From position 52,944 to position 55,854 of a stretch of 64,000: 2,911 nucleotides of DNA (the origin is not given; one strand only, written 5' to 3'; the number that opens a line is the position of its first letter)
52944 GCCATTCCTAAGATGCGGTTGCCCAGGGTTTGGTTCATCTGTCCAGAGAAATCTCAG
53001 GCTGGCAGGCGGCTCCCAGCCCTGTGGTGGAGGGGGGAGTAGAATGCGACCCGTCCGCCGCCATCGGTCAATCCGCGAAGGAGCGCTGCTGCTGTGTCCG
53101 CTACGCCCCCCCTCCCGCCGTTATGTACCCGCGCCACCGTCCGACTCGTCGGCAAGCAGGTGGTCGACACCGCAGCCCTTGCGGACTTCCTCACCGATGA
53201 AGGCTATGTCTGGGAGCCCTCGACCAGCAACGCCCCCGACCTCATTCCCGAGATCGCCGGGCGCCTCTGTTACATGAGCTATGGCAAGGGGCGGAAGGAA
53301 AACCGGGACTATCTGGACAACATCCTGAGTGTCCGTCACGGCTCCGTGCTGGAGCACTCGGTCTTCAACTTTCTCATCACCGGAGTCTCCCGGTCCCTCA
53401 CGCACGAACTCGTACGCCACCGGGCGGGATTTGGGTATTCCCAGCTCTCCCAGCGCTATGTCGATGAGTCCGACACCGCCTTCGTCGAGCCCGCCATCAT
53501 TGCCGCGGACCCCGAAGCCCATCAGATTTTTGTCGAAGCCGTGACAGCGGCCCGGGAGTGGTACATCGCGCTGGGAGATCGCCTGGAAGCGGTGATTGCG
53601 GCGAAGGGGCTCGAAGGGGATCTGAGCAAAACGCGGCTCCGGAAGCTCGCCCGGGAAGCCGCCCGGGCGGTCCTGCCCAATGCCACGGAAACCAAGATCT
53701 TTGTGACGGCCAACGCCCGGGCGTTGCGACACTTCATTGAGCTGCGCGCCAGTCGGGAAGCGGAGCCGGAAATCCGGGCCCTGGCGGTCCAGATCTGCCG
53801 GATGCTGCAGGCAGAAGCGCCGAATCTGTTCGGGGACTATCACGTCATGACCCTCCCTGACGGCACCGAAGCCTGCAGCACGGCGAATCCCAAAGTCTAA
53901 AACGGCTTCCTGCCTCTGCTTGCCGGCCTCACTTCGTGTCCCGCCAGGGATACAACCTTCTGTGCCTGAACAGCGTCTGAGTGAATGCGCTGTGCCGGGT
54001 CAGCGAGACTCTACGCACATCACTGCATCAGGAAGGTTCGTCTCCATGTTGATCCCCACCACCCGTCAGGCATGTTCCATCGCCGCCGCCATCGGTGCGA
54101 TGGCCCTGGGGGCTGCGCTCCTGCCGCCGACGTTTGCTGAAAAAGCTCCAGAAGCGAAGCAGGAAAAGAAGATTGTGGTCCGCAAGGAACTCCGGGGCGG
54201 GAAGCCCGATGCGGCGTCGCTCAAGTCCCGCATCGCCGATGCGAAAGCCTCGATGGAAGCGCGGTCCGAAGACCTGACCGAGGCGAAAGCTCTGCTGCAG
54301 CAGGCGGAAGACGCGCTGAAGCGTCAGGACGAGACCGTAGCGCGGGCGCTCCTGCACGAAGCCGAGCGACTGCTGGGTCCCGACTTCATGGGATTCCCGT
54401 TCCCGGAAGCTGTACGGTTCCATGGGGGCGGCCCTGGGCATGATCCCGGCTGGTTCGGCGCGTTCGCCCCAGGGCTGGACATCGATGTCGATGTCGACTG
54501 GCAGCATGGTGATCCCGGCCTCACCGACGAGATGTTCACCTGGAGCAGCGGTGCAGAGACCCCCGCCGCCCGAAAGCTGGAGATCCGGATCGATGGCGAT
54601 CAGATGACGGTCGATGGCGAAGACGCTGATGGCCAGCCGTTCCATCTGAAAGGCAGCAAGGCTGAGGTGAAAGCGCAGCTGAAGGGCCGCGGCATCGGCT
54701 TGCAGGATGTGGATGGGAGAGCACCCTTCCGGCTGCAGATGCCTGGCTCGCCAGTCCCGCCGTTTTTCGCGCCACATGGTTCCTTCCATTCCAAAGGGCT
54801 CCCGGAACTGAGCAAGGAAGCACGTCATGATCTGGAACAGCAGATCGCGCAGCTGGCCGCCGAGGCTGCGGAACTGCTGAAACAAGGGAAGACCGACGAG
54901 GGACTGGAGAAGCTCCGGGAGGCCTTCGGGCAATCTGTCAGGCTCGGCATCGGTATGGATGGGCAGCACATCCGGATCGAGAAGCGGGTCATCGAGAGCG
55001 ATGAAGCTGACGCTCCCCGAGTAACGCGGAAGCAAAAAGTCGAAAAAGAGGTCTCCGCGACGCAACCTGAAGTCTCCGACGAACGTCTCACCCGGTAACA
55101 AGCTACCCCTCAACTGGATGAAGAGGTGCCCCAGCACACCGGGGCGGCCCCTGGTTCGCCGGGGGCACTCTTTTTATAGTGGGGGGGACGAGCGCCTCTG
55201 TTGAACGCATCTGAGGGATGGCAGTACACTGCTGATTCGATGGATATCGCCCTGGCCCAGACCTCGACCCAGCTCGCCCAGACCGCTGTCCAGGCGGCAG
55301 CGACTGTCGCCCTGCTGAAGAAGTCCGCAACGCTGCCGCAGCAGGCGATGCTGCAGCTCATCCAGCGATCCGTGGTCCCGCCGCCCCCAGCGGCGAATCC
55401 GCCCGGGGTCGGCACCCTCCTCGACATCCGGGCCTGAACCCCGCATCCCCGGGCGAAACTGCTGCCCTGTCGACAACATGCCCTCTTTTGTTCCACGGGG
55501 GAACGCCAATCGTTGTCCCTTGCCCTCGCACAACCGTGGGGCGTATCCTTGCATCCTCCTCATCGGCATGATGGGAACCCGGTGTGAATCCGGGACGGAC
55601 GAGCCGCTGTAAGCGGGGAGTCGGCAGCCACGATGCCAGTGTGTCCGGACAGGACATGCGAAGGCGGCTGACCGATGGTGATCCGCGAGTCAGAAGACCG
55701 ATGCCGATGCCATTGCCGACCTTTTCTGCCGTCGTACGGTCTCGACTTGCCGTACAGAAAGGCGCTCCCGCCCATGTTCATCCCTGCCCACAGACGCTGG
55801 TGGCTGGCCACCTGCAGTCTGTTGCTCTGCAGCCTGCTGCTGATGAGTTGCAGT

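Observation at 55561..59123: Cobalamin riboswitch controlling only two surface lipoproteins (N-module family member + YVTN propeller), with no transporter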

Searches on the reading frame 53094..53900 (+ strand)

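Call 4: search_protein_families(library=pfam, proteins=[window:53094-53900:+], max_evalue=0.01)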
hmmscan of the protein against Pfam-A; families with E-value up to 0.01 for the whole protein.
window:53094-53900:+ (268 aa): 1 family
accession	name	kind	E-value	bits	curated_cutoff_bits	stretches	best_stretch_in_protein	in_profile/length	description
PF02511.20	Thy1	-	1.3e-54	185.3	24.8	1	47-244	8-191/191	Thymidylate synthase complementing protein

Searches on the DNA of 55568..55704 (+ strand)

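Call 29: build_rna_model(alignment_id=A5)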
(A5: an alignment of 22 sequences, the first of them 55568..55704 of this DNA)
Model R1 built from alignment A5 (22 sequences, 198 columns); structure: RNAalifold consensus.
model positions 133; base pairs 28; branch points 3; effective number of sequences 2.4; information 0.59 bits per position. Calibrated on 0.2 Mb of random sequence (short: E-values are rough).
structure used (alignment columns):
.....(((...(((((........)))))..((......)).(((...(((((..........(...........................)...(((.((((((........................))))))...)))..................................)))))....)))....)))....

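Call 30: search_with_rna_model(model_id=R1, sources=[L006, L007, L008, L009, L010, L011, L012, L013, L014, L015, L016, L017, L018, L019, L020, L021, L022, L023, L024, L025, L026, L027, L028, L029, L030, L031, L032, L033, L034, L035, L036, L037, L038, L039, L040, L041, L042, L043, L044, L045, L046, L047, L048, L049, L050, L051, L052, L053, L054, L055, L056, L057, L058, L059, L060, L061, L062, L063, L064, L065, L066, L067, L068, L069, L070, L071, L072, L073, L074, L075, L076, L077, L078, L079, L080, L081, L082, L083, L084, L085, L001, L002, L003, L005, window], max_evalue=0.01)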
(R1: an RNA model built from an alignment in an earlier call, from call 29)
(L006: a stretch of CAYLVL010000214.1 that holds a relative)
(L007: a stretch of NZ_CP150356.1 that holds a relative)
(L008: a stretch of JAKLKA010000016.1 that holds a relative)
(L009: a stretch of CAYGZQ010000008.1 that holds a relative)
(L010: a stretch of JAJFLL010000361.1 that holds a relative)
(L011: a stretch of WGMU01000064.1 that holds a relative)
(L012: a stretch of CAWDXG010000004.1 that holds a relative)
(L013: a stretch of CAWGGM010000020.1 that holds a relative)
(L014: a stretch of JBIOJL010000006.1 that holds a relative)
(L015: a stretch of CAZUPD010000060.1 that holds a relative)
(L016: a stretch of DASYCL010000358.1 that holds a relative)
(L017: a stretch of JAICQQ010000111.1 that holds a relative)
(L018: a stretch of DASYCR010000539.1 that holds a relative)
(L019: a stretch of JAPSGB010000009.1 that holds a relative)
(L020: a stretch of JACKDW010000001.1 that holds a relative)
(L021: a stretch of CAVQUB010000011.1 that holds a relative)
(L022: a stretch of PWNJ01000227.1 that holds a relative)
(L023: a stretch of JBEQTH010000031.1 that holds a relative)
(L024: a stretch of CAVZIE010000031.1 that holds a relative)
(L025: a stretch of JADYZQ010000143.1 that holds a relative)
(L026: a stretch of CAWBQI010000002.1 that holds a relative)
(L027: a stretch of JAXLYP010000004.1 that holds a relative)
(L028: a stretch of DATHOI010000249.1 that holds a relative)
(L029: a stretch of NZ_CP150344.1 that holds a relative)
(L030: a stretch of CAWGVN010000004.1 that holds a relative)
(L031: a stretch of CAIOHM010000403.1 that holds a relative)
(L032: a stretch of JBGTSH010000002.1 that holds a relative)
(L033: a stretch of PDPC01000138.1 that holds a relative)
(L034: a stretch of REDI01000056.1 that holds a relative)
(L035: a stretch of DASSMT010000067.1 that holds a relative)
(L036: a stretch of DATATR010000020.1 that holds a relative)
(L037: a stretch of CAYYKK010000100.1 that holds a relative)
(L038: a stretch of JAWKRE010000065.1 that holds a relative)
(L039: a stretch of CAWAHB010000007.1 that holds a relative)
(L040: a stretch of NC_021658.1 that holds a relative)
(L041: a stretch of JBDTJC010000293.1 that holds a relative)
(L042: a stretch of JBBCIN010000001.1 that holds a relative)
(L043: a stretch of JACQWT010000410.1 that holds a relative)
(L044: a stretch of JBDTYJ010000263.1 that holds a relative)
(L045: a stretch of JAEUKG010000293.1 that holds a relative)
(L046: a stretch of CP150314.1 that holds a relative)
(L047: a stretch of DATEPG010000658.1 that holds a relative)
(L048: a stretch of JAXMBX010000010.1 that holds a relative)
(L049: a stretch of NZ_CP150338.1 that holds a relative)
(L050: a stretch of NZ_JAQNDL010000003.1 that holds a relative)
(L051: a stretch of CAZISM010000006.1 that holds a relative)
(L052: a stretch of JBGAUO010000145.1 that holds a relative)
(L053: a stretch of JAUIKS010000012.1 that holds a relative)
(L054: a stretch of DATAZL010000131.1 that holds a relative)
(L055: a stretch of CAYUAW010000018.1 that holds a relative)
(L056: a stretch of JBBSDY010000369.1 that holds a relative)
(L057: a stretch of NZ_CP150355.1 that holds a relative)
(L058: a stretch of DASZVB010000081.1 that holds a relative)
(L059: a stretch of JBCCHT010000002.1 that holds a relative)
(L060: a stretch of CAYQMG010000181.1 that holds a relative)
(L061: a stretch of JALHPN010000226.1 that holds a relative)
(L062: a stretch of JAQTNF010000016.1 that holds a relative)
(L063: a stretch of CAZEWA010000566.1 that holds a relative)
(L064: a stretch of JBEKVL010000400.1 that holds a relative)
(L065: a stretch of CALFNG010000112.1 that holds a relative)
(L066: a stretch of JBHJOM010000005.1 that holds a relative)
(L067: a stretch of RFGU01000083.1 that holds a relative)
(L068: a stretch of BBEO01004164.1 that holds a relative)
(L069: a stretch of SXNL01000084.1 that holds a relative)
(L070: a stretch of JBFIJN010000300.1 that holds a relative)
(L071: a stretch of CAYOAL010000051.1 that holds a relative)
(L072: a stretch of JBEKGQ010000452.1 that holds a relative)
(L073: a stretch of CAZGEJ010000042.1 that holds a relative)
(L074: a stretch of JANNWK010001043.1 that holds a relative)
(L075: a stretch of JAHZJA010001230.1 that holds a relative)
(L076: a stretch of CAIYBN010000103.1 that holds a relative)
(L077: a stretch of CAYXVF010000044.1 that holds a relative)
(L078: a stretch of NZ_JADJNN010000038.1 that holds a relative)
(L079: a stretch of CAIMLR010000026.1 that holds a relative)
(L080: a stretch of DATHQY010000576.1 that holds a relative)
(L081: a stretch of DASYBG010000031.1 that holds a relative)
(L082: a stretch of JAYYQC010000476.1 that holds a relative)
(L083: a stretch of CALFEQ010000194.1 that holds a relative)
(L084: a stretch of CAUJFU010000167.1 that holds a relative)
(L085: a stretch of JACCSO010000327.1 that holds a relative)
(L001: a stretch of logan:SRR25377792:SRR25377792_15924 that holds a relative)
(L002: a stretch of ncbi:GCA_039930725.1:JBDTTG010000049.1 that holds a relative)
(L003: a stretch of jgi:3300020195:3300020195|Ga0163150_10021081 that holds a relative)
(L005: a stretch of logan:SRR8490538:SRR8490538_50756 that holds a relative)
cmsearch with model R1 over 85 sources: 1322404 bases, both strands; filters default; matches with E-value up to 0.01: 72.
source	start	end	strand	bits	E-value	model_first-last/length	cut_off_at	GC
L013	9484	9616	+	122.7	2.2e-27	1-133/133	no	0.64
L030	9476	9610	+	118.7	2.1e-26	1-133/133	no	0.63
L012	9478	9611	+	117.8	3.6e-26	1-133/133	no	0.63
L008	9517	9642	+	111.3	1.4e-24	1-133/133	no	0.63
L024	9403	9530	+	111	1.7e-24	1-133/133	no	0.67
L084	3572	3701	+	109.5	3.8e-24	1-133/133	no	0.59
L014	8259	8410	+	108.7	6e-24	1-133/133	no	0.66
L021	9581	9707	+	108.6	6.7e-24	1-133/133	no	0.62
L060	1022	1151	+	108.5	7e-24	1-133/133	no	0.66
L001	7625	7759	+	108.1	8.8e-24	1-133/133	no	0.64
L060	6379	6509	-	106.7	1.9e-23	1-133/133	no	0.69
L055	7819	7967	+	106.4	2.2e-23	1-133/133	no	0.64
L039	9592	9722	+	106.4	2.2e-23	1-133/133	no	0.6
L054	9267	9416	+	105.6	3.5e-23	1-133/133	no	0.62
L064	75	225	+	103.5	1.1e-22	1-133/133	no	0.64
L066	8146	8302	+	102.5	2e-22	1-133/133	no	0.64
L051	361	493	+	102.3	2.2e-22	1-133/133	no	0.58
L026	8531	8686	+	101.5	3.6e-22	1-133/133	no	0.6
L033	6645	6771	+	99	1.5e-21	1-133/133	no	0.69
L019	9494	9621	+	98.7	1.8e-21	1-133/133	no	0.66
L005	9795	9931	+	98.3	2.1e-21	1-133/133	no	0.64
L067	6006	6140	+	96.7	5.3e-21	1-133/133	no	0.72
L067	13995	14128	-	94.6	1.8e-20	1-133/133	no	0.66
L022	3835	3990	+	93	4.3e-20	1-133/133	no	0.54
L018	5888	6056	+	87.9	7.6e-19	1-133/133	no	0.64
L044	1843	1971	+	87.2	1.1e-18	1-133/133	no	0.65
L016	1437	1569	+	86.9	1.4e-18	1-133/133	no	0.65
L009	8347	8497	+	85.7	2.7e-18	1-133/133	no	0.62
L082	6740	6865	+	84.4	5.5e-18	1-133/133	no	0.59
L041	934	1064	+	84.4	5.6e-18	1-133/133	no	0.63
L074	8658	8800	+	83.3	1e-17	1-133/133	no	0.66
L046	10855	11003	+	83.3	1e-17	1-133/133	no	0.7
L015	5502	5631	+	83.3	1e-17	1-133/133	no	0.58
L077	9139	9272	+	83.3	1.1e-17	1-133/133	no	0.65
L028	9458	9593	+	83.1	1.2e-17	1-133/133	no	0.62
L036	9451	9582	+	82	2.2e-17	1-133/133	no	0.65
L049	7286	7433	+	80.7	4.4e-17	1-133/133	no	0.68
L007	7370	7517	+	80.7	4.7e-17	1-133/133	no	0.68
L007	10665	10812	+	80.7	4.7e-17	1-133/133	no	0.68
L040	10846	10993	+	80.5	5.2e-17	1-133/133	no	0.7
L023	9594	9731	+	79.6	8.6e-17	1-133/133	no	0.66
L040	7166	7313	+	79.4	9.7e-17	1-133/133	no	0.69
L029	7194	7341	+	79.1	1.1e-16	1-133/133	no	0.68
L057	7180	7327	+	78.9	1.3e-16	1-133/133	no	0.68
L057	10569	10716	+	78.9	1.3e-16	1-133/133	no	0.68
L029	10869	11016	+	78.8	1.3e-16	1-133/133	no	0.7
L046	7316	7463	+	78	2.1e-16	1-133/133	no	0.69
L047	263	407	+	77.6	2.7e-16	1-133/133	no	0.63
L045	2746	2888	+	76.9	4e-16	1-133/133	no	0.67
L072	174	323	+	74.6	1.4e-15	1-133/133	no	0.72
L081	8199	8346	+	74.3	1.7e-15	1-133/133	no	0.73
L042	9617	9760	+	74.3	1.7e-15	1-133/133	no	0.65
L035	9601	9743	+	73.9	2.1e-15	1-133/133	no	0.64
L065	8044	8201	+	73.7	2.3e-15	1-133/133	no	0.69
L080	3869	4026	+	73.5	2.6e-15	1-133/133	no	0.72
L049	17704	17867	-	72.5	4.6e-15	1-133/133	no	0.67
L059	6243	6383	+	72.3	5.1e-15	1-133/133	no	0.67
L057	18088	18249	-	72.1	6e-15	1-133/133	no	0.69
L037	845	996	+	71.4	8.8e-15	1-133/133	no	0.66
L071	3533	3689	+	70.1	1.8e-14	1-133/133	no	0.7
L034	9603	9753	+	67.2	9.3e-14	1-133/133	no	0.75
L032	9513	9696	+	66.1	1.8e-13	1-133/133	no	0.68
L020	9258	9359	+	62.8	1.1e-12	1-133/133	no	0.69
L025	2483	2643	+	62.4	1.4e-12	1-133/133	no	0.67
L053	9229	9381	+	61.2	2.8e-12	1-133/133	no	0.73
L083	9534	9695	+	58.1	1.6e-11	1-133/133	no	0.69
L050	8841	8940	+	56.5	3.9e-11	1-133/133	no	0.68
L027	9623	9703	+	53.5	2.1e-10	1-133/133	no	0.64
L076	8805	8895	+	43.9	5e-08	1-133/133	no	0.64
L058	9362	9438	+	43.3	6.7e-08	1-133/133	no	0.61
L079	8814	8904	+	43.2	7.3e-08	1-133/133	no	0.65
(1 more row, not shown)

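Call 71: search_with_rna_model(model_id=R1, sources=[L167, L168, L002, L003, L166], max_evalue=0.01)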
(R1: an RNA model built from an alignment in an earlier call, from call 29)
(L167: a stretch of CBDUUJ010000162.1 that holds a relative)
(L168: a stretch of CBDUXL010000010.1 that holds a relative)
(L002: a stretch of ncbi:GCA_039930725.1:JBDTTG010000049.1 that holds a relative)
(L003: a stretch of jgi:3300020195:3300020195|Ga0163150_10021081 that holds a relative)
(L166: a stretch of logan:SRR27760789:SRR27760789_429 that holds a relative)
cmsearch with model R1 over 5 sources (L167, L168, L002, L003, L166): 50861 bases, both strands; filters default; matches with E-value up to 0.01: 3.
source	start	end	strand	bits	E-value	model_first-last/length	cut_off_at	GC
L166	7576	7712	+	101.8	1.2e-23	1-133/133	no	0.64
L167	1037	1187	+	74.3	6.6e-17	1-133/133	no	0.62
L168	3654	3830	+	70.8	4.8e-16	1-133/133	no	0.67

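Call 83: search_with_rna_model(model_id=R1, sources=[L086, L087, L088, L089, L090, L091, L092, L093, L094, L095, L096, L097, L098, L099, L100, L101, L102, L103, L104, L105, L106, L107, L108, L109, L110, L111, L112, L113, L114, L115, L116, L117, L118, L119, L120, L121, L122, L123, L124, L125, L126, L127, L128, L129, L130, L131, L132, L133, L134, L135, L136, L137, L138, L139, L140, L141, L142, L143, L144, L145, L146, L147, L148, L149, L150, L151, L152, L153, L154, L155, L156, L157, L158, L159, L160, L161, L162, L163, L164, L165, L170, L171], max_evalue=0.01)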
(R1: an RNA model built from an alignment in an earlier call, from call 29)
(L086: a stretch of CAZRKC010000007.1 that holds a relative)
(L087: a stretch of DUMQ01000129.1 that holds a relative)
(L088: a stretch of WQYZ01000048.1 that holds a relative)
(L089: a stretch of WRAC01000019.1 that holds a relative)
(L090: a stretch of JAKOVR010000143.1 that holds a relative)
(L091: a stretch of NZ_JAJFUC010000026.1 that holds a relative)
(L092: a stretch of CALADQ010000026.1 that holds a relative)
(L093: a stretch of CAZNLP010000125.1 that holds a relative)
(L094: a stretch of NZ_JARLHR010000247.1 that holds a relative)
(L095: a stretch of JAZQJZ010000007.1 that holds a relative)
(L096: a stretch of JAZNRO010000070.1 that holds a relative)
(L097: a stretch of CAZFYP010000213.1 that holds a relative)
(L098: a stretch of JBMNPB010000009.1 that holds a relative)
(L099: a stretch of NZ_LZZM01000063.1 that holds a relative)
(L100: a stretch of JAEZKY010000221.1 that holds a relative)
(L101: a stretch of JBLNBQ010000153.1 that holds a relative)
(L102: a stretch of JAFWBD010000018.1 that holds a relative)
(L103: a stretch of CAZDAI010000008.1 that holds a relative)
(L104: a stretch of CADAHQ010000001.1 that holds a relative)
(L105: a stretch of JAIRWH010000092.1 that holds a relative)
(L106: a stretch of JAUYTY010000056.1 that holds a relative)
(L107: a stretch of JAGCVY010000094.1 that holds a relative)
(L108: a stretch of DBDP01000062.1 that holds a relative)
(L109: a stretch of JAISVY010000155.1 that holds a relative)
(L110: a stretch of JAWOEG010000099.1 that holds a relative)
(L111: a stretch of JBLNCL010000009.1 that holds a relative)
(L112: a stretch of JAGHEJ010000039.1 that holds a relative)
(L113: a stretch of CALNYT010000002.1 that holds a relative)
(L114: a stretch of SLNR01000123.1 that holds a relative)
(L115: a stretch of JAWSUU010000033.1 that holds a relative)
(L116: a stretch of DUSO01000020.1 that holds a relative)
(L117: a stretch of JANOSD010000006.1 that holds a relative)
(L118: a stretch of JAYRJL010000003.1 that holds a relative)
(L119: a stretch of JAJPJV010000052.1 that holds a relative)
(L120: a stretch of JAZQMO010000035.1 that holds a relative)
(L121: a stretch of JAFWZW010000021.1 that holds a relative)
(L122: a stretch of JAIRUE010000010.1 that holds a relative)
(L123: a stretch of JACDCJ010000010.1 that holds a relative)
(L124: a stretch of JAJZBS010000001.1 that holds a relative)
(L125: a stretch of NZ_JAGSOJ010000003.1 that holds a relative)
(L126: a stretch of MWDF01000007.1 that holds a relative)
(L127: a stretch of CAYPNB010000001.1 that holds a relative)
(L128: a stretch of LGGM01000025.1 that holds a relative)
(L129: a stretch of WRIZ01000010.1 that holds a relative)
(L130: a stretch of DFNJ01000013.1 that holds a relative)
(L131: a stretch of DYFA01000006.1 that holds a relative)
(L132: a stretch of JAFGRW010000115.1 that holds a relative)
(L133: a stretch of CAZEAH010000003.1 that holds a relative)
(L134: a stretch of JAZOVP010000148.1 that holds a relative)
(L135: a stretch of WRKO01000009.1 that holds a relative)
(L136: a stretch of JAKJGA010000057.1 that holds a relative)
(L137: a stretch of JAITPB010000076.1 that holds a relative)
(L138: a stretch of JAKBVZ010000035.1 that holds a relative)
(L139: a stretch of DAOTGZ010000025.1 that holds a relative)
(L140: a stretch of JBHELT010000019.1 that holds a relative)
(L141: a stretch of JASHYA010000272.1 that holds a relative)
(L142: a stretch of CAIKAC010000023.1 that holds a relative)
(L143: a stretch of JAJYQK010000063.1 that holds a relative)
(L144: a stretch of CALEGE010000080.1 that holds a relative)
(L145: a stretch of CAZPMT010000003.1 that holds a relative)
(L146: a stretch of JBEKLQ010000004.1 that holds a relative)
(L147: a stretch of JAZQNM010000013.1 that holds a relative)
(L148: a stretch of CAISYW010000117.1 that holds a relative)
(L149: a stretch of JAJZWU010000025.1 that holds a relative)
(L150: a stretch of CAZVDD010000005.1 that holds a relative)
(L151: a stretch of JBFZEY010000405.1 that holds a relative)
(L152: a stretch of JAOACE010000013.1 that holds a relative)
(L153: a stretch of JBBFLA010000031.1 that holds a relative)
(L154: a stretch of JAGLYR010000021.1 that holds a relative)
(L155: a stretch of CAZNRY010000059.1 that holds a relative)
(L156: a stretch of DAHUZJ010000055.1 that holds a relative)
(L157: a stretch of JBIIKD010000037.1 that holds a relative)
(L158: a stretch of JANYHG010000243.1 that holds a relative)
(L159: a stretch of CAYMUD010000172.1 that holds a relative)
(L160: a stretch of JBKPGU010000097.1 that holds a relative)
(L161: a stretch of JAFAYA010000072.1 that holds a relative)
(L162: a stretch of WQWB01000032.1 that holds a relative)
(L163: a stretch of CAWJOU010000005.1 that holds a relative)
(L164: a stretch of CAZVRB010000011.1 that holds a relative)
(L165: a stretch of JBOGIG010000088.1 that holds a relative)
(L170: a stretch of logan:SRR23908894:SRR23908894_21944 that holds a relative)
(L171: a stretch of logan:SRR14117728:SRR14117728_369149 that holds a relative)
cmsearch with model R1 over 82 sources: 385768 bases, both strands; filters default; matches with E-value up to 0.01: 0.
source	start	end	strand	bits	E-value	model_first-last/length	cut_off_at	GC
